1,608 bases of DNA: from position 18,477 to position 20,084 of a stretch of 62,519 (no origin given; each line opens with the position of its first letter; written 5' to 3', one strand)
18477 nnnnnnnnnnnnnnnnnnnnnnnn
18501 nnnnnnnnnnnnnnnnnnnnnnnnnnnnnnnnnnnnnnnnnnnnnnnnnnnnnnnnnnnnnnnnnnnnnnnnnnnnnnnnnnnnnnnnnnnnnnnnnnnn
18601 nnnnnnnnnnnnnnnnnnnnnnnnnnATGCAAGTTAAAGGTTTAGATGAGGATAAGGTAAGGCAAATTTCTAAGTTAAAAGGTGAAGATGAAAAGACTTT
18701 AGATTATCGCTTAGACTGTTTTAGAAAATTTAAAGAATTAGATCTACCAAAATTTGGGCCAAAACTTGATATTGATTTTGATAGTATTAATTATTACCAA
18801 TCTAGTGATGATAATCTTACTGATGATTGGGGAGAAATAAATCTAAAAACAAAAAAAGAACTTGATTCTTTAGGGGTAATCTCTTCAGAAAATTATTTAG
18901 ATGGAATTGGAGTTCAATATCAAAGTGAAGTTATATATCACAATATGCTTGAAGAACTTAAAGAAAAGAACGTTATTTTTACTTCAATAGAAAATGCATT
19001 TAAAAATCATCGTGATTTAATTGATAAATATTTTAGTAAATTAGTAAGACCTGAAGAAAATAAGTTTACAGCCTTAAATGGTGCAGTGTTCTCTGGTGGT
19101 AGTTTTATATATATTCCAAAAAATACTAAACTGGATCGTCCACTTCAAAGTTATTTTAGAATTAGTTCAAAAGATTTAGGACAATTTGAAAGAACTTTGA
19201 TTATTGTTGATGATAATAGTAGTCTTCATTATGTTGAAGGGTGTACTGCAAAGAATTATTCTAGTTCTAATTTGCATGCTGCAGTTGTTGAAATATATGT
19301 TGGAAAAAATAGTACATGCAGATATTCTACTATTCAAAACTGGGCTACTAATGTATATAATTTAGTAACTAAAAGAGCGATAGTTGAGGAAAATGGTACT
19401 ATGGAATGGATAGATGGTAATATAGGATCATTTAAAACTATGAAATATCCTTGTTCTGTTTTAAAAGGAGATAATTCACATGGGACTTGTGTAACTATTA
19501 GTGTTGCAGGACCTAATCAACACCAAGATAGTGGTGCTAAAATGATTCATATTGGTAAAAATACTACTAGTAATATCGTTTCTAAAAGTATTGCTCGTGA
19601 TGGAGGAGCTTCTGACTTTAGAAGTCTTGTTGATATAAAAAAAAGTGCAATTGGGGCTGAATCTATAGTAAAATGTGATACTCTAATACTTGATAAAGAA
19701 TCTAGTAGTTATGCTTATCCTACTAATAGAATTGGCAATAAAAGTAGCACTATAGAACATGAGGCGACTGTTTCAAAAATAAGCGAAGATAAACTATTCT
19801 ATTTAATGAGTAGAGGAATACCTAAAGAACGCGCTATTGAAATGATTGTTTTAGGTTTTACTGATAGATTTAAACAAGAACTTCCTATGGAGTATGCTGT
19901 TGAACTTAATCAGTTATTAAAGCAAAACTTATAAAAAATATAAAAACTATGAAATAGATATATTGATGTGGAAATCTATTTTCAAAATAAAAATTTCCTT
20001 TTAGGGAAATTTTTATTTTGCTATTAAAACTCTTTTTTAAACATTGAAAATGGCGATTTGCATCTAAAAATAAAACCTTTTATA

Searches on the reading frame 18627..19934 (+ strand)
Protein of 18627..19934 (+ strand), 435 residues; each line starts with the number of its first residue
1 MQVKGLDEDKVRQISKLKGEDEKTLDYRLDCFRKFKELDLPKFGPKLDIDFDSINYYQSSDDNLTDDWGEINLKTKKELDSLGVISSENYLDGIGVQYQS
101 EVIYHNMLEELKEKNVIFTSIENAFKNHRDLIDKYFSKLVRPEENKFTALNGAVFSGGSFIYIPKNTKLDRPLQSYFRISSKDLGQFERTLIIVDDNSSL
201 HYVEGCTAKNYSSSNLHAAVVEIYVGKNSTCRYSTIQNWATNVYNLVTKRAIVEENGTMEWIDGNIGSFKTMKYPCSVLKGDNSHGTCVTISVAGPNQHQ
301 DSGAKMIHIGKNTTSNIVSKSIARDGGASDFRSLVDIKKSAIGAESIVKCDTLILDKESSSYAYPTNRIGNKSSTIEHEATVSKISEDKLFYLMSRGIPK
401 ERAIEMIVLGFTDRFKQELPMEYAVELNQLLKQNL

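Call 72: find_related_loci(query=window:18627-19934:+, collection=genome_contigs, flank=3000)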
Query window:18627-19934:+ (435 aa) in genome_contigs; peptide patterns used: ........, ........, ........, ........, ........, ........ (x = any residue, [..] = any of these).
600 stretches matched a pattern (row limit reached: there are more); 597 encode a relative of the query (tblastn E <= 1e-3); the best 80 are kept; 80 distinct loci.
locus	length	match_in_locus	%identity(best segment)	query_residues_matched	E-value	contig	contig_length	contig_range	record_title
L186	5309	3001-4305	67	1-435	0e+0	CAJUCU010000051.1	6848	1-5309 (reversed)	MAG TPA_asm: uncultured Bacilli bacterium isolate MGBC117562 genome assembly, contig: MGBC117562.51, whole genome shotgu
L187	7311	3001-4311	69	1-435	0e+0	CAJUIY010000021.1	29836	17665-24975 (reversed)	MAG TPA_asm: uncultured Bacilli bacterium isolate MGBC143456 genome assembly, contig: MGBC143456.21, whole genome shotgu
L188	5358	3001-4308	65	1-435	0e+0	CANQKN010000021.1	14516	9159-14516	MAG: uncultured Bacilli bacterium isolate Lapin-017__bin57 genome assembly, contig: Lapin-017__NODE_2651_length_14516_co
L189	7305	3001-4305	66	1-433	0e+0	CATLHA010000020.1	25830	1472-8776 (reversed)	MAG TPA_asm: uncultured Bacillales bacterium isolate MGG03199_1680015500 genome assembly, contig: ERR2497919_223, whole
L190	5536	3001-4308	64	1-435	0e+0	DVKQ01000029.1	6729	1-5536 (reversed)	MAG TPA_asm: Candidatus Onthousia faecipullorum isolate CHK195-26880 CHK195__C108271_L6729_ERR3414590, whole genome shot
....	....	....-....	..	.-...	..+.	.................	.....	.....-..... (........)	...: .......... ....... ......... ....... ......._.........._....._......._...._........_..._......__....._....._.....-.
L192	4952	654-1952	58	1-433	3e-177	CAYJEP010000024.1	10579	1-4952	MAG TPA_asm: uncultured Muribaculaceae bacterium isolate ERP123703_co2_237 genome assembly, contig: NODE_4516_length_105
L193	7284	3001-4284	61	6-433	2e-173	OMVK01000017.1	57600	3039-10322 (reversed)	uncultured bacterium isolate hRUG910 genome assembly, contig: NODE_270_length_57600_cov_19.1252, whole genome shotgun se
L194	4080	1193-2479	58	3-432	2e-173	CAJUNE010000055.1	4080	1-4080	MAG TPA_asm: uncultured Bacilli bacterium isolate MGBC161736 genome assembly, contig: MGBC161736.55, whole genome shotgu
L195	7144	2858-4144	55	5-432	7e-166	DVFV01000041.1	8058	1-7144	MAG TPA_asm: Candidatus Coprosoma intestinipullorum isolate CHK147-3167 CHK147__C27599_L8058_ERR2241925, whole genome sh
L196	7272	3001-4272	57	6-432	4e-160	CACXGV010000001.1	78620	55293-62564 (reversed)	MAG: uncultured Erysipelotrichaceae bacterium isolate RUG11246 genome assembly, contig: RUG11246_asm_1, whole genome sho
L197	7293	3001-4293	54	4-432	4e-159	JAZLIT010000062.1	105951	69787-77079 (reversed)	MAG: Solibacillus sp. isolate T1900044977_TA20190039.MAGScoT_cleanbin_000004 SGB_4035_k141_127649, whole genome shotgun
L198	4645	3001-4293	55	4-432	5e-160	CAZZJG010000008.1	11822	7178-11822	MAG TPA_asm: uncultured Candidatus Izemoplasmatales bacterium isolate binchicken_co291_202 genome assembly, contig: NODE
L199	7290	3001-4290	54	4-431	1e-158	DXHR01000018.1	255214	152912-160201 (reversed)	MAG TPA_asm: Candidatus Salinicoccus stercoripullorum isolate ChiHjej13B12-752 ChiHjej13B12M5__C209290_L255214_SAMN08009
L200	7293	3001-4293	52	4-432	6e-157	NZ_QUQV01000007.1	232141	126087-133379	Bacillus sp. HNG NODE_7_length_232141_cov_94.310998, whole genome shotgun sequence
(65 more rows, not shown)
